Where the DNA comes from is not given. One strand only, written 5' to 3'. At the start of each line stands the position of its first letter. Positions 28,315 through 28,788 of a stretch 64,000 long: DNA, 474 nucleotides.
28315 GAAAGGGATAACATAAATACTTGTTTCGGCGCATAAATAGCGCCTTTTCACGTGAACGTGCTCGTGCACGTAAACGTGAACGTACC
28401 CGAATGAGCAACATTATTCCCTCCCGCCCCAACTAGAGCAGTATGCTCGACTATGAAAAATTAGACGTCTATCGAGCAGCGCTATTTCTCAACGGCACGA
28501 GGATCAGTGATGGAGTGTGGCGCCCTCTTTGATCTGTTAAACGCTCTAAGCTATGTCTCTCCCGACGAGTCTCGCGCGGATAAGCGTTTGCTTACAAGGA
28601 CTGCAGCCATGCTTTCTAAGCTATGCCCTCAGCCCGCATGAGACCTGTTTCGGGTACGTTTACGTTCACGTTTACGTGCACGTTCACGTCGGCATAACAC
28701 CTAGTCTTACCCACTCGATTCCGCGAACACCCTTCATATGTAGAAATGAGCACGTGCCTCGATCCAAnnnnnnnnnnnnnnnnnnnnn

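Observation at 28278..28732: Composite palindromic element carrying a decayed four-helix-bundle (23S rRNA IVS-type) gene; a second copy at 38538-38980 shares the same internal deletion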

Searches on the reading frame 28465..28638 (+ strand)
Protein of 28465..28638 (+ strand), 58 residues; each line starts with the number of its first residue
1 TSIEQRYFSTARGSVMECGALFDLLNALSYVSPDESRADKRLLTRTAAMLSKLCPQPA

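Call 12: search_protein_families(library=ncbifam, proteins=[window:28465-28638:+], max_evalue=10)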
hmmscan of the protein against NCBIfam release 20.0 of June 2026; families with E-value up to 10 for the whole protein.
seq(58 aa): 1 family
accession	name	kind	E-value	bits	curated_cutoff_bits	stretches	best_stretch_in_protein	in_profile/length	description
TIGR02436.1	TIGR02436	subfamily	0.00089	19.4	24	1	6-54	56-105/109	four helix bundle protein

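Call 13: search_protein_families(library=pfam, proteins=[window:28465-28638:+], max_evalue=10)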
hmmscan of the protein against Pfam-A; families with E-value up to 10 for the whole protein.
seq(58 aa): 1 family
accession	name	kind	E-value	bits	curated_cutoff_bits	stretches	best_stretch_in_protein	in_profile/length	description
PF05635.17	23S_rRNA_IVP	-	0.0001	22.9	33.8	1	5-51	59-105/106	23S rRNA-intervening sequence protein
